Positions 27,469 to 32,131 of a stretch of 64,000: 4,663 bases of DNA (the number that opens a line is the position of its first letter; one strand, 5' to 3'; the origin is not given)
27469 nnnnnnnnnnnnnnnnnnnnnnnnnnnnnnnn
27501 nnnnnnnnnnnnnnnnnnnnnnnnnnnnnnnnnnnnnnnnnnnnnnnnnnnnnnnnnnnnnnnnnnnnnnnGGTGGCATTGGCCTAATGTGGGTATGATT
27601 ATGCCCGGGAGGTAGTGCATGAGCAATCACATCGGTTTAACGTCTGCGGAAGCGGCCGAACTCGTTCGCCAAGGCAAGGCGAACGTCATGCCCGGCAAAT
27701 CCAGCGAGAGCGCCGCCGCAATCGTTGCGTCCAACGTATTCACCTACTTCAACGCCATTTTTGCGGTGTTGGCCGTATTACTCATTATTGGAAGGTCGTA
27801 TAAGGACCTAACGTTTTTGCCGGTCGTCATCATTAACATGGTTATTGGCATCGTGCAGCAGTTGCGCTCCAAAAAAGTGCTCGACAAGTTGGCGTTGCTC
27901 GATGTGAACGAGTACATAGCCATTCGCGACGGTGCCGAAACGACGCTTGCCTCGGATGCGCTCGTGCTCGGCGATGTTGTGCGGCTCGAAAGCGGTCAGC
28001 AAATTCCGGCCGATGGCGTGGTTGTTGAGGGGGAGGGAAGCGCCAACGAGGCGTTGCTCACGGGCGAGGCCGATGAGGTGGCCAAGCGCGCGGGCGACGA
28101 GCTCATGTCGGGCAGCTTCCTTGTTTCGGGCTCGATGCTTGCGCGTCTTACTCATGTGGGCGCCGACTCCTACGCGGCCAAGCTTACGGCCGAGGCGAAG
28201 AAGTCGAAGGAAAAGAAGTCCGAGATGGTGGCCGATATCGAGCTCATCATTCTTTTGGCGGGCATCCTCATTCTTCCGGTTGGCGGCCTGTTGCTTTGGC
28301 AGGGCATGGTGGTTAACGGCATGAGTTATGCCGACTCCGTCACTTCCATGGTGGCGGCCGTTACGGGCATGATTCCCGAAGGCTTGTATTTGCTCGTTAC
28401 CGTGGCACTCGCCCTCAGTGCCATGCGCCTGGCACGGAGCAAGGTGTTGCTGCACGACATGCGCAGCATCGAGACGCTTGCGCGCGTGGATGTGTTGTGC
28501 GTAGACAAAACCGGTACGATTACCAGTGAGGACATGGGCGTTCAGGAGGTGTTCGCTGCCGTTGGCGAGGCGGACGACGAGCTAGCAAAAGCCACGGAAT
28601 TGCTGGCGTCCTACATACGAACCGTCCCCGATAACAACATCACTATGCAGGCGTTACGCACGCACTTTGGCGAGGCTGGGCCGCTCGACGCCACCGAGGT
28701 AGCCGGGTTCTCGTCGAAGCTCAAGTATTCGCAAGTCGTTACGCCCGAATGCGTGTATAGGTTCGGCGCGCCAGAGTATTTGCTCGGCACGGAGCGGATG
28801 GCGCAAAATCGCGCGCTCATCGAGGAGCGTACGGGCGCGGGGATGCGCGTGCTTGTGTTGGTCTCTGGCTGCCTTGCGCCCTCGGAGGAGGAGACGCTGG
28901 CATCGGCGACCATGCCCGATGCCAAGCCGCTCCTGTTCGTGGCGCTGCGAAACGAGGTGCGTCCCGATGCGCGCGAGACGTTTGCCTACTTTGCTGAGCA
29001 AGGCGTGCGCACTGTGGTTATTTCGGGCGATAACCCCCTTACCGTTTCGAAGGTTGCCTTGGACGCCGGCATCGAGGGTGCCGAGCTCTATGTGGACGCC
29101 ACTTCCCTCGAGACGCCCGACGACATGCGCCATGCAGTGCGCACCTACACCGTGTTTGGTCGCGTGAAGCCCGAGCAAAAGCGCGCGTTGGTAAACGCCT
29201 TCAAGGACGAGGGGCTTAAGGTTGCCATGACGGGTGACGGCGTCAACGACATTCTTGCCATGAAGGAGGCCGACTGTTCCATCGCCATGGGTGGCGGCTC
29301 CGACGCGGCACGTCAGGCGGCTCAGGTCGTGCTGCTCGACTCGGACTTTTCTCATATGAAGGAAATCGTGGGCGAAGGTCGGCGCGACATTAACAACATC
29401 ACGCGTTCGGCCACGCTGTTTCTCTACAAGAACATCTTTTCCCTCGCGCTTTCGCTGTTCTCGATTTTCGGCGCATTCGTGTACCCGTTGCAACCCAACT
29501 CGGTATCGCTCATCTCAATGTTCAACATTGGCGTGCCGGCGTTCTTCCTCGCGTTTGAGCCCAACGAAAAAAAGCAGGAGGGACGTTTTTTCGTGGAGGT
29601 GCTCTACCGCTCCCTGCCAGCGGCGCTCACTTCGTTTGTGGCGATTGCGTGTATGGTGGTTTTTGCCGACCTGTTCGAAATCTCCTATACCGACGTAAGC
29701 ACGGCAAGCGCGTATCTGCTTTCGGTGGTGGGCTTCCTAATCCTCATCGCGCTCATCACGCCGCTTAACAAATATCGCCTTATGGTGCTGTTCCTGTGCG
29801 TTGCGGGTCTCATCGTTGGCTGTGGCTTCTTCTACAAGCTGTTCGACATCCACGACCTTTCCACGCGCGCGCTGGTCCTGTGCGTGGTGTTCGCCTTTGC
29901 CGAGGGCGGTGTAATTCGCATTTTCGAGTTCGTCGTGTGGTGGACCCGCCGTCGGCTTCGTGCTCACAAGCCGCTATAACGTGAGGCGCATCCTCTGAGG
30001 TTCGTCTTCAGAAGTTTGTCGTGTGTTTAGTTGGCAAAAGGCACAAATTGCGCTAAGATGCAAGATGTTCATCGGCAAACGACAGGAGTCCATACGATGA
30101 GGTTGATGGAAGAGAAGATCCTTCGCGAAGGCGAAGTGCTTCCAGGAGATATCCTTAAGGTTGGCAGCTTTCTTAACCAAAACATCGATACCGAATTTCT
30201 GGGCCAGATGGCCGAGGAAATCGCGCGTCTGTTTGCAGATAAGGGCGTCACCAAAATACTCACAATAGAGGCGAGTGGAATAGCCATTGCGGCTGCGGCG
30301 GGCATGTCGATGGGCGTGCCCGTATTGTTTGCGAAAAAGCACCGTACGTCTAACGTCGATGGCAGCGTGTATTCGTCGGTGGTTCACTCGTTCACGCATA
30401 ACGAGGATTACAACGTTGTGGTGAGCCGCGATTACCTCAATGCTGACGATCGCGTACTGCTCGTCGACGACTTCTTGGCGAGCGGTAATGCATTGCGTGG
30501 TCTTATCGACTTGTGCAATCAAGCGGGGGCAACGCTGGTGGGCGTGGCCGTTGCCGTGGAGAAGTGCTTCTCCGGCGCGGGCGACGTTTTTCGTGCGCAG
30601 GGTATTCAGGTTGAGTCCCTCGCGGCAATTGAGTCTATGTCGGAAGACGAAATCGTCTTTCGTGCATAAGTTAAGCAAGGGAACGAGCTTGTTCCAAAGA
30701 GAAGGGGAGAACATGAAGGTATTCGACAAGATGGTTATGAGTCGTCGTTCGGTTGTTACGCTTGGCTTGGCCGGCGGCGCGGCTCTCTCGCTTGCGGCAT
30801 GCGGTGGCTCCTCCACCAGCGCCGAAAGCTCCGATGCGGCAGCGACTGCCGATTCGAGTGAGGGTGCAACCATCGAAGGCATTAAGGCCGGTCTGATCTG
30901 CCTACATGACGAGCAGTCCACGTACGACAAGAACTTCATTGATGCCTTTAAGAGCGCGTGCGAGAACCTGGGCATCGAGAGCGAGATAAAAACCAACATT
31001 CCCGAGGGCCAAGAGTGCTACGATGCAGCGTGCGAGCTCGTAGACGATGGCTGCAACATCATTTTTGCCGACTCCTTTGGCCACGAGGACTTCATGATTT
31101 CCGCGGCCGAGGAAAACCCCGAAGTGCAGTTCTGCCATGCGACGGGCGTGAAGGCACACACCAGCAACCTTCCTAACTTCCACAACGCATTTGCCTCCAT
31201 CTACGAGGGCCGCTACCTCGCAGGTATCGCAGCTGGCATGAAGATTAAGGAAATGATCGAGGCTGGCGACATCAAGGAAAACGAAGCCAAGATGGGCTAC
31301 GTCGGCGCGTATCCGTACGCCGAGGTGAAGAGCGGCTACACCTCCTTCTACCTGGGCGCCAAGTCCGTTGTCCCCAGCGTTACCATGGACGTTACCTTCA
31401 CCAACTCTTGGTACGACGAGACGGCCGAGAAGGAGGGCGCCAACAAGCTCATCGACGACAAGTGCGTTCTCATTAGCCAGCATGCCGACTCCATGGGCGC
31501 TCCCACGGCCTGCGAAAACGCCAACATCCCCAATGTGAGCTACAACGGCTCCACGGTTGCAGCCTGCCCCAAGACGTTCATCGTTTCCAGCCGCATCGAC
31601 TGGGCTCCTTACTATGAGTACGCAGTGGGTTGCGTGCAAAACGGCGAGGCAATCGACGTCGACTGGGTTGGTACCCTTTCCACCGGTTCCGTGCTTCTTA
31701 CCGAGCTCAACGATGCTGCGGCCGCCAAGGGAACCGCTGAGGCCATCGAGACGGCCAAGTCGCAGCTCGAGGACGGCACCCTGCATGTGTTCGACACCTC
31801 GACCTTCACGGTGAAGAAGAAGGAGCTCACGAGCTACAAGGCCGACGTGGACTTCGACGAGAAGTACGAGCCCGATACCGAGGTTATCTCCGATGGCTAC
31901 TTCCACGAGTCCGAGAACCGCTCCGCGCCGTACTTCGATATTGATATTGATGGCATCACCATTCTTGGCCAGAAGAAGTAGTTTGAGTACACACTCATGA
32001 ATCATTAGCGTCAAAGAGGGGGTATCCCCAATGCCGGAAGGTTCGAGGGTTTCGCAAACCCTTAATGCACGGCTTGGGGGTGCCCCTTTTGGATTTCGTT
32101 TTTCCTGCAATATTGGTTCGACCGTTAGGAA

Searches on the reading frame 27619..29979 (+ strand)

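Call 9: search_protein_families(library=pfam, proteins=[window:27619-29979:+], max_evalue=0.001)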
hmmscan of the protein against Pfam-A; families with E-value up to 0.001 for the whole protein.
window:27619-29979:+ (786 aa): 3 families
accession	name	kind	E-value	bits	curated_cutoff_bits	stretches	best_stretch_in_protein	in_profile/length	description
PF00122.25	E1-E2_ATPase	-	6.8e-40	137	28.1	1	102-273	10-180/181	E1-E2 ATPase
PF00702.32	Hydrolase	-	1.1e-20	75.3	26.4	1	290-552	1-191/191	haloacid dehalogenase-like hydrolase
PF08282.18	Hydrolase_3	-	3.8e-05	24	20.9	1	533-574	204-245/255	haloacid dehalogenase-like hydrolase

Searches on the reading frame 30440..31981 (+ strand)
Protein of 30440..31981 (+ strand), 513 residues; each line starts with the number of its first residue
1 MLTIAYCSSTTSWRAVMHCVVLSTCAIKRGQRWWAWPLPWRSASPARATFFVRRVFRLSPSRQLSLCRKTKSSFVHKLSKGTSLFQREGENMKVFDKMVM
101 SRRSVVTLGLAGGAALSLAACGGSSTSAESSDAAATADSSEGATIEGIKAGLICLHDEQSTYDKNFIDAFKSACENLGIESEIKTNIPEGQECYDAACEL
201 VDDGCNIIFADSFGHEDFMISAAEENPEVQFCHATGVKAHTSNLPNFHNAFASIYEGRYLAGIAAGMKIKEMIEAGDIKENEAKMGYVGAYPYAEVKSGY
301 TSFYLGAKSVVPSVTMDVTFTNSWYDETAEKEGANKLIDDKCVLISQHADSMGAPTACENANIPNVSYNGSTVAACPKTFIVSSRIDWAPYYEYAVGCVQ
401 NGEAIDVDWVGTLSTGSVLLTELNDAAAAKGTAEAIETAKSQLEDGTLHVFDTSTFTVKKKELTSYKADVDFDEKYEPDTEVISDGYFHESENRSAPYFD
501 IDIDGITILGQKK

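Call 9: search_protein_families(library=pfam, proteins=[window:30440-31981:+], max_evalue=0.001)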
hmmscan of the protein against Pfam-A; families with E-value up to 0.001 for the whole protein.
window:30440-31981:+ (513 aa): 1 family
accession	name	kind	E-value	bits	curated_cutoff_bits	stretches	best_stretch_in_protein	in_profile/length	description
PF02608.20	Bmp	-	5.5e-26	91.7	24.1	1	162-442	17-290/301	ABC transporter substrate-binding protein PnrA-like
